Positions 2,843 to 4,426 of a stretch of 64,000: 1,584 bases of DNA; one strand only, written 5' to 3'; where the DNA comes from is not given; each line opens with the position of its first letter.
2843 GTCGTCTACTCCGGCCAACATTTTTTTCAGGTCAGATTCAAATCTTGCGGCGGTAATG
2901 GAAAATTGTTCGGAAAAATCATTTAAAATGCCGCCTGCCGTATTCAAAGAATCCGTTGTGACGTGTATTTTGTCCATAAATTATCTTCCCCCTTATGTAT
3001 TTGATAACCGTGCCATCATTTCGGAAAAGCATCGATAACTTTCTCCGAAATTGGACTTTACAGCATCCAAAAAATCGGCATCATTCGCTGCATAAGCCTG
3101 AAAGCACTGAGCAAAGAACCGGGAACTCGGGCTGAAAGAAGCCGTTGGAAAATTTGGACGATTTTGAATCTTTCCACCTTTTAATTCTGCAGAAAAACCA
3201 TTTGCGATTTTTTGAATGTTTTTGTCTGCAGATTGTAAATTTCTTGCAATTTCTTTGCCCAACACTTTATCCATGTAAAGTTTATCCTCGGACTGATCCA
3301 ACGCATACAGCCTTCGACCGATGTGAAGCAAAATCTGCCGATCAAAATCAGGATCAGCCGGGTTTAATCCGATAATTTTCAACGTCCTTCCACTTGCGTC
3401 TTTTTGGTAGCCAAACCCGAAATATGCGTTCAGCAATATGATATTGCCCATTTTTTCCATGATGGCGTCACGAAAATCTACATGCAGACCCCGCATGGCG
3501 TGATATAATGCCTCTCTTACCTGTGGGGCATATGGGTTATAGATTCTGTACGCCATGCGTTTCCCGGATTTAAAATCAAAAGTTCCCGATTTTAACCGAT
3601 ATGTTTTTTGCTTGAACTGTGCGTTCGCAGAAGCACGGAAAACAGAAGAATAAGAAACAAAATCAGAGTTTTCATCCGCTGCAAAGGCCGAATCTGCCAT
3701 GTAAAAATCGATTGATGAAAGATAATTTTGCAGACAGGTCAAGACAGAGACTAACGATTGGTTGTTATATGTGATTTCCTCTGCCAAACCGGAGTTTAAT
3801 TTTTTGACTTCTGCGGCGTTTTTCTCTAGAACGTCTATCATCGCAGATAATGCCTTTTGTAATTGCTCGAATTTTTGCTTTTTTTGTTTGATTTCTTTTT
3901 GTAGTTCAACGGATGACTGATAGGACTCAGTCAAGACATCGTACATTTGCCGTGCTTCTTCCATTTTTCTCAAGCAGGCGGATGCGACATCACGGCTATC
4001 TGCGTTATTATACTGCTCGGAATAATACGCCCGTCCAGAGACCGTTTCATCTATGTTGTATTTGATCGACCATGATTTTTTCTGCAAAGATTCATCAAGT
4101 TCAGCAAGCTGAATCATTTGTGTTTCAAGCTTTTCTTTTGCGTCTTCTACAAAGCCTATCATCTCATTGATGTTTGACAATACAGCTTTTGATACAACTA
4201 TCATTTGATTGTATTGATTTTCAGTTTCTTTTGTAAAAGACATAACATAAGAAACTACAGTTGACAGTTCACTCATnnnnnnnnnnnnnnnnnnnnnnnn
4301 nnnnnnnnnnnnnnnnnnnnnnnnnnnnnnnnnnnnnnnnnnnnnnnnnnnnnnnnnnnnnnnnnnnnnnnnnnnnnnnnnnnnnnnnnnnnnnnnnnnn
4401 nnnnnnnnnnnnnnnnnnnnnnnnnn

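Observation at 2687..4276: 427-aa effector-like protein with an unassigned C-terminal domain, followed by a 96-aa ORF (toxin/immunity-like pair)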

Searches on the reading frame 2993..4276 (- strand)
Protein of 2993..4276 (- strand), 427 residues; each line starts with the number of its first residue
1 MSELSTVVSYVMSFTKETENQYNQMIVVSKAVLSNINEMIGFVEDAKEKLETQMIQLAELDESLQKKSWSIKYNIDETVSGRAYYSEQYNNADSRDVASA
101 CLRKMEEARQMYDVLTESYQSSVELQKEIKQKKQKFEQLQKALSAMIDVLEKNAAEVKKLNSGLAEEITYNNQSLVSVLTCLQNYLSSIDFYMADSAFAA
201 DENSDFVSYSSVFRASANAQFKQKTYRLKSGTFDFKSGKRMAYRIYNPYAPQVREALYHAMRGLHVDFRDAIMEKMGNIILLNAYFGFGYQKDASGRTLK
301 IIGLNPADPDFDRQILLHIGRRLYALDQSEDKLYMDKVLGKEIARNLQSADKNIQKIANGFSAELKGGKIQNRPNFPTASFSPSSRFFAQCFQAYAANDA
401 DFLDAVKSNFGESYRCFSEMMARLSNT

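Call 3: search_protein_families(library=pfam, proteins=[window:2993-4276:-], max_evalue=1)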
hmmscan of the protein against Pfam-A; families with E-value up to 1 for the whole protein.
window:2993-4276:- (427 aa): 10 families
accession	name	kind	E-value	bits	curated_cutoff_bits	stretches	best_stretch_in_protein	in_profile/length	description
PF08650.15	DASH_Dad4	-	0.011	16.1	29.8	1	137-195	6-64/71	DASH complex subunit Dad4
PF18149.6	Helicase_PWI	-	0.026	15.2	23.1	1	125-180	15-70/111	N-terminal helicase PWI domain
PF04108.17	ATG17_like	-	0.15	11.9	43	1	117-220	14-122/355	Autophagy protein ATG17-like domain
PF08841.16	DDR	-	0.17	11.3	24.6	1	98-178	7-87/328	Diol dehydratase reactivase ATPase-like domain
PF19227.5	Salyut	-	0.23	12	27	1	242-260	14-33/51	Salyut domain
PF17561.7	TssO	-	0.33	11.6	29.2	1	54-144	50-142/148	Type VI secretion system, TssO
PF10186.14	ATG14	-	0.67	9.4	33.2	0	53-172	20-135/347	Vacuolar sorting 38 and autophagy-related subunit 14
PF05531.17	NPV_P10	-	0.75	10.8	29.8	0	127-164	11-44/75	Nucleopolyhedrovirus P10 protein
PF09969.14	DUF2203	-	0.78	10.9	24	1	103-165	24-84/122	Uncharacterized conserved protein (DUF2203)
PF07200.18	Mod_r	-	0.81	10.1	30.1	1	93-185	41-132/146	Modifier of rudimentary (Mod(r)) protein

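Call 5: search_protein_families(library=ncbifam, proteins=[window:2993-4276:-], max_evalue=1)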
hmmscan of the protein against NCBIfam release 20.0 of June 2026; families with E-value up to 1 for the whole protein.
window:2993-4276:- (427 aa): 10 families
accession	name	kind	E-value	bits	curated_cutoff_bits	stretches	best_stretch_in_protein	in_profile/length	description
NF003034.1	PRK03918.1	equivalog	0.011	13.8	700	1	23-169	206-351/878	DNA double-strand break repair ATPase Rad50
TIGR04491.1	reactive_PduG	equivalog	0.019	13.4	400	1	90-174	271-355/599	diol dehydratase reactivase subunit alpha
NF045780.1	TrlF_fam_ATP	equivalog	0.02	13.6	350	1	18-228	528-746/944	TrlF family AAA-like ATPase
NF045487.1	ASRP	equivalog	0.026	13.1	300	1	36-163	123-285/593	archaea-specific SMC-related protein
TIGR04306.1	salvage_TenA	equivalog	0.059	13.1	130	1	25-132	46-150/208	thiaminase II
NF006543.0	PRK09039.1-2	equivalog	0.087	12.6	305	1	30-187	60-205/350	peptidoglycan -binding protein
NF040625.1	HacB2_Meth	equivalog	0.11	12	230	1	255-304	33-80/161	homoaconitase small subunit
TIGR00996.1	Mtu_fam_mce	paralog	0.12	11.6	140.5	0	106-189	195-278/291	MCE family protein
NF045982.1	Mbov0283_fam_LP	subfamily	0.62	10.6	65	1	106-178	23-93/117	Mbov_0283/Mbov_0339 family surface lipoprotein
TIGR00414.1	serS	equivalog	0.7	8.8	301.65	1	103-242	20-161/418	serine--tRNA ligase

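Call 6: search_protein_families(library=padloc, proteins=[window:2993-4276:-], max_evalue=1)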
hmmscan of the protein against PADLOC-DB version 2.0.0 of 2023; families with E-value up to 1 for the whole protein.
window:2993-4276:- (427 aa): 3 families
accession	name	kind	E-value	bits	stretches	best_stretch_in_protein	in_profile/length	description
PDLC03859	LmuB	-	0.00053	17.3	1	32-172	355-487/611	-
PDLC01177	CorA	-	0.0012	17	1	6-55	32-81/117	CorA-like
PDLC00006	DruC1|DruC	-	0.56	6.6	1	9-174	146-301/626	Unknown function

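Call 7: find_homologous_proteins(query=window:2993-4276:-)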
Query window:2993-4276:- (427 aa): 2 proteins with E <= 0.001 among 8000 candidates.
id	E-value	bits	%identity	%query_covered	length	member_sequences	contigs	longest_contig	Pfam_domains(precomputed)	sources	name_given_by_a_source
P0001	4.6e-273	923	100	100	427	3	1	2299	-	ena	-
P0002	1.5e-101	359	44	100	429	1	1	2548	-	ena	-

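Call 9: find_encoding_contigs(protein=P0002, flank=10000)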
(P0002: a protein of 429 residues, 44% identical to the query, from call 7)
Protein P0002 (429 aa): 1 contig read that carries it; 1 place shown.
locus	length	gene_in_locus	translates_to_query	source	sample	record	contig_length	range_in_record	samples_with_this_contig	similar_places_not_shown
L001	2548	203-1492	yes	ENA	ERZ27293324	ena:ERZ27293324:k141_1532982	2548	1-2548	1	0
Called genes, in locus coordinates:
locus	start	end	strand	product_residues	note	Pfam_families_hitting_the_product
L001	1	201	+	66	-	?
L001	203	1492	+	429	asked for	-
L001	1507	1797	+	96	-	-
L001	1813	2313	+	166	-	-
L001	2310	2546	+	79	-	?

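Call 10: find_encoding_contigs(protein=P0001, flank=10000)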
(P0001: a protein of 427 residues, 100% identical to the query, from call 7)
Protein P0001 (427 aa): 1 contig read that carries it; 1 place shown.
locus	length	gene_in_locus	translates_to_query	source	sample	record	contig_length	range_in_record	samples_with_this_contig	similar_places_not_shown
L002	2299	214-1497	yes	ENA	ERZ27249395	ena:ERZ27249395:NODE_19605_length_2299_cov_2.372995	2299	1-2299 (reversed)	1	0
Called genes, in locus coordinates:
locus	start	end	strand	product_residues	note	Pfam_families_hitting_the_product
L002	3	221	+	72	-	?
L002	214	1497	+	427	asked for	-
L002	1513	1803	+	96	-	-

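Call 18: search_solved_structures(query=A1, max_evalue=10)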
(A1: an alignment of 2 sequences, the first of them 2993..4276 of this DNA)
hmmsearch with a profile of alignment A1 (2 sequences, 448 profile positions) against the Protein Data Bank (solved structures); distinct sequences matched with E-value up to 10: 3.
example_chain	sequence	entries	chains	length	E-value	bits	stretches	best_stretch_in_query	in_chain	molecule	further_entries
8h9e_J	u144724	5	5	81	0.63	12.5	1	85-140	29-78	ATPase inhibitor, mitochondrial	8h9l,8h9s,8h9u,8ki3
4jgs_A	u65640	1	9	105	1.4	11.4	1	134-179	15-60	MLV-related proviral Env polyprotein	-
9dsm_A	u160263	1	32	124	5.8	9.4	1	63-135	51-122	Sjogren's Syndrome Nuclear Autoantigen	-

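Call 20: find_related_loci(query=A1, collection=genome_contigs, flank=10000)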
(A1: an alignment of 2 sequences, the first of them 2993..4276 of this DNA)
Query A1 (427 aa) in genome_contigs; peptide patterns used: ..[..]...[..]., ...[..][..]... (x = any residue, [..] = any of these).
198 stretches matched a pattern; 2 encode a relative of the query (tblastn E <= 1e-3); 2 distinct loci.
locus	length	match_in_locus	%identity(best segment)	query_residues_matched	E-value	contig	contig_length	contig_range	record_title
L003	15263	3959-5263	46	1-426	2e-128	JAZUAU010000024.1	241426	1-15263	MAG: Acutalibacteraceae bacterium isolate T1900045319_YK20190008.MAGScoT_cleanbin_000008 SGB_6336_k141_2144266, whole ge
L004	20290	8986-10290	46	1-426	6e-128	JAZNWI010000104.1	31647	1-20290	MAG: Clostridia bacterium isolate T1900044784_TS20190250.MAGScoT_cleanbin_000038 SGB_2601_k141_1929050, whole genome sho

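Call 24: search_protein_families(library=pfam, proteins=[L004:876-1577:+, L004:1918-3009:+, L004:3090-4247:+, L004:4277-7840:+, L004:10610-11038:+, L004:11071-12525:+, L004:12636-13400:+, L004:13434-17120:+, L004:17120-18232:+, L004:18219-19796:+], max_evalue=0.01)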
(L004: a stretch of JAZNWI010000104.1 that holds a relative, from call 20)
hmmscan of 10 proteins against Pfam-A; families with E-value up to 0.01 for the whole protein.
L004:876-1577:+ (233 aa): 1 family
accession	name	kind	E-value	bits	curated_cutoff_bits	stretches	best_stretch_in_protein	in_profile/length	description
PF04383.19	KilA-N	-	3.6e-11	43.3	23.8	1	70-190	9-101/107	KilA-N domain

L004:1918-3009:+ (363 aa): 1 family
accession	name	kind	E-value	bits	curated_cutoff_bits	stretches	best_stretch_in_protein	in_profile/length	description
PF00078.32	RVT_1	-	3.9e-24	85.9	29.6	1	81-272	2-205/205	Reverse transcriptase (RNA-dependent DNA polymerase)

L004:3090-4247:+ (385 aa): 1 family
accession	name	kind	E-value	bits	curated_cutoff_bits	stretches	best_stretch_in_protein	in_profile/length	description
PF09397.16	FtsK_gamma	-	1.5e-26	92.3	30.6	1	227-287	2-62/63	Ftsk gamma domain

L004:4277-7840:+ (1187 aa): 3 families
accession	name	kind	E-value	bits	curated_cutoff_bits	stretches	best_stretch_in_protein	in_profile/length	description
PF01580.24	FtsK_SpoIIIE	-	1.4e-25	90.5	24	1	594-787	36-194/221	FtsK/SpoIIIE family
PF13401.12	AAA_22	-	0.00023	21.9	27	1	599-745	8-115/130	AAA domain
PF01935.23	DUF87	-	0.0033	18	23.2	1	585-694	12-121/220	Helicase HerA, central domain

L004:10610-11038:+ (142 aa): 1 family
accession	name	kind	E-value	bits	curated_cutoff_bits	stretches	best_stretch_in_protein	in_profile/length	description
PF14394.12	DUF4423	-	0.0018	18.5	30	1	33-104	28-100/165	Domain of unknown function (DUF4423)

L004:11071-12525:+ (484 aa): 4 families
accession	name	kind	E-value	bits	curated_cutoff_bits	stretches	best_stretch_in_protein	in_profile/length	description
PF13180.12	PDZ_2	-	1.1e-10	42.1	27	1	407-480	7-80/80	PDZ domain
PF13786.12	DUF4179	-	0.00075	20.3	30.1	1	102-171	2-71/94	Domain of unknown function (DUF4179)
PF00595.29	PDZ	-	0.0011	19.8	23.2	1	380-466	8-79/81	PDZ domain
PF06021.17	Gly_acyl_tr_N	-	0.0044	17.6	31.2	0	322-406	106-191/201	Aralkyl acyl-CoA:amino acid N-acyltransferase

L004:12636-13400:+ (254 aa): 1 family
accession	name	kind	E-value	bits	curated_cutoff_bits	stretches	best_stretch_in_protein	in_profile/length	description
PF05076.18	SUFU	-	1.3e-19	71.2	25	1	41-185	4-161/172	Suppressor of fused protein (SUFU)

L004:13434-17120:+ (1228 aa): 3 families
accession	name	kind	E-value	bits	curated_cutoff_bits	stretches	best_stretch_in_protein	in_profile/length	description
PF00176.29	SNF2-rel_dom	-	5.4e-12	45.8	24.9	1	447-618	18-139/290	SNF2-related domain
PF04851.21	ResIII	-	4.9e-10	40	22.5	1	430-618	2-139/164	Type III restriction enzyme, res subunit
PF00271.37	Helicase_C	-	4.2e-07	30.6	23.5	1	844-946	19-110/110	Helicase conserved C-terminal domain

L004:17120-18232:+ (370 aa): 8 families
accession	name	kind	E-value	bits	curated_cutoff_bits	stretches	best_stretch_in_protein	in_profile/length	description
PF00004.35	AAA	-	2.7e-07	31.5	21.2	1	40-161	1-112/131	ATPase family associated with various cellular activities (AAA)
PF07726.17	AAA_3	-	2e-06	28.2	27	1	40-178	2-130/131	ATPase family associated with various cellular activities (AAA)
PF07728.20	AAA_5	-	2.4e-05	24.8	22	1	40-163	2-126/139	AAA domain (dynein-related subfamily)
PF13191.12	AAA_16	-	0.00023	22.2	32.6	1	33-66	24-58/167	AAA ATPase domain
PF05673.19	DUF815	-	0.00094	18.8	23.8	1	39-159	55-151/249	Protein of unknown function (DUF815)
PF20030.5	bpMoxR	-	0.0017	17.9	27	1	40-161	34-148/205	MoxR domain in the MoxR-vWA-beta-propeller ternary systems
PF00910.28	RNA_helicase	-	0.0024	18.7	21.5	1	40-67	1-28/105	RNA helicase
PF00158.32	Sigma54_activat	-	0.0039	17.3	20.2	0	116-181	96-166/168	Sigma-54 interaction domain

L004:18219-19796:+ (525 aa): 5 families
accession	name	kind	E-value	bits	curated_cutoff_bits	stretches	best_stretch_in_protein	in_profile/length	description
PF13203.12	DUF2201_N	-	1e-35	124.1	23.2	2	13-216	4-170/271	Putative metallopeptidase domain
PF09967.15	DUF2201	-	1.1e-14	55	26.4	1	393-519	3-122/123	VWA-like domain (DUF2201)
PF01435.24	Peptidase_M48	-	0.00028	21.2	20.3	1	48-92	39-91/186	Peptidase family M48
PF10263.15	SprT-like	-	0.0018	18.5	25.6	1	51-82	43-74/108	SprT-like family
PF13519.12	VWA_2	-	0.0049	17.9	27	0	391-485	1-106/107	von Willebrand factor type A domain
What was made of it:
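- In L004 the neighbours are KilA-N, a reverse transcriptase, SNF2 and MoxR/VWA genes (call 24).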

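Call 30: predict_structure(alignment_id=A1)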
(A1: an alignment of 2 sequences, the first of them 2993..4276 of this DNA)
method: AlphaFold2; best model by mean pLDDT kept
length: 427 residues; sequences in the alignment: 2
mean_pLDDT: 53.9   pTM: 0.34
mean pLDDT of the five models: 53.9, 52.8, 50.7, 50.6, 47.0
residues with pLDDT >= 90: 26; 70-90: 99; 50-70: 90; < 50: 212
segments of 3 or more residues with pLDDT < 50: 1-11, 174-354, 364-370, 374-381, 425-427
pLDDT, mean of each block of 10 residues (from residue 1): 42 54 63 69 77 86 87 90 90 89 91 90 87 82 72 70 58 48 37 25 25 25 22 25 29 41 38 35 24 28 32 37 34 31 35 50 49 48 57 67 70 62 44
secondary structure, 60 per line:
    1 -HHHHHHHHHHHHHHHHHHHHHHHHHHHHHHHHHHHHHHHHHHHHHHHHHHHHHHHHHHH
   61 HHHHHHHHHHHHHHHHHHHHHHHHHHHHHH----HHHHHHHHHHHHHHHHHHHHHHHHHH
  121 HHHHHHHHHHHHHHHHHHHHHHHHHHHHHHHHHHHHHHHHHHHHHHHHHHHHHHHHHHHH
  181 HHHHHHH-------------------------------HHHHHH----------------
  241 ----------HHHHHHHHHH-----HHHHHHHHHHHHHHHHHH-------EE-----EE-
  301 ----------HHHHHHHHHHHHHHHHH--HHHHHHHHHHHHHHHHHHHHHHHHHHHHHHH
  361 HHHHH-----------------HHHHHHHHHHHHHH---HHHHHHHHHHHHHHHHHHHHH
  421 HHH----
elements in order: H2-90 H95-187 H219-224 H251-260 H266-283 H311-327 H330-365 H383-396 H400-423
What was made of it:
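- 3716..4276 (-): Residues 1-187 of the 427-aa protein: the N-terminal antiparallel helical hairpin, an LXG-analogous targeting domain. Conserved positions are M1, S9, Y22, Q53, K159, E167, N171 (a DExxYN motif) and Y185. AF2 predicts helices 2-90 and 95-187 with pLDDT up to 90 (call 30).
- On LXG polymorphic toxin family (PF04740): AF2 predicts helices 2-90 and 95-187 (call 30).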

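Call 31: search_protein_representatives(alignment_id=A1)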
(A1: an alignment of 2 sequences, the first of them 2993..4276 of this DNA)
Query: 2 sequences, 448 profile positions. Proteins with E-value up to 0.001 (for the whole library): 58; up to 1e-10: 29; up to 1e-30: 9. The best 58 are listed.
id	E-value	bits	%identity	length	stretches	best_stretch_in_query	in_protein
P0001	1.7e-251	851.7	-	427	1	1-448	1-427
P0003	3.9e-143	494.5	-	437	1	1-447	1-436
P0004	4.5e-136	471.2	-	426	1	1-447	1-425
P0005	2.8e-99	349.9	-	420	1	1-448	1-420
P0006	1.1e-81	292.0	-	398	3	244-443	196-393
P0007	1.8e-68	248.4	-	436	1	1-446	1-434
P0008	9.3e-56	206.5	-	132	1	319-448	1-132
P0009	5.3e-48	180.9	-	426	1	1-445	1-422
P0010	3.8e-46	174.8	-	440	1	3-444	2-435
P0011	2.1e-29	119.6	-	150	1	1-140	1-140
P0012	6.4e-25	104.8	-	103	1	371-448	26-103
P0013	2.0e-20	90.1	-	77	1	1-76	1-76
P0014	1.7e-17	80.4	-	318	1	1-223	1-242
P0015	1.8e-17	80.3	-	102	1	1-94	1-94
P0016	5.7e-17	78.6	-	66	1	1-60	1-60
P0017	3.6e-16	76.0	-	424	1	1-231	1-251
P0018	1.9e-14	70.3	-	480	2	1-256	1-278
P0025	5.5e-12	62.2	-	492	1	1-228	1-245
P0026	9.2e-12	61.5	-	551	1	1-227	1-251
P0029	2.1e-11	60.3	-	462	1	1-208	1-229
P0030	4.1e-11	59.3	-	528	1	1-227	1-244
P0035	6.9e-10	55.3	-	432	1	1-218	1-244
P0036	1.7e-09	54.0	-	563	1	1-221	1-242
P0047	6.5e-06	42.2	-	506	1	1-226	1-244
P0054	4.3e-05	39.5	-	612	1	1-199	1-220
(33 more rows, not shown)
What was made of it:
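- Tried and rejected: The exhaustive search was what opened the family (call 31).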
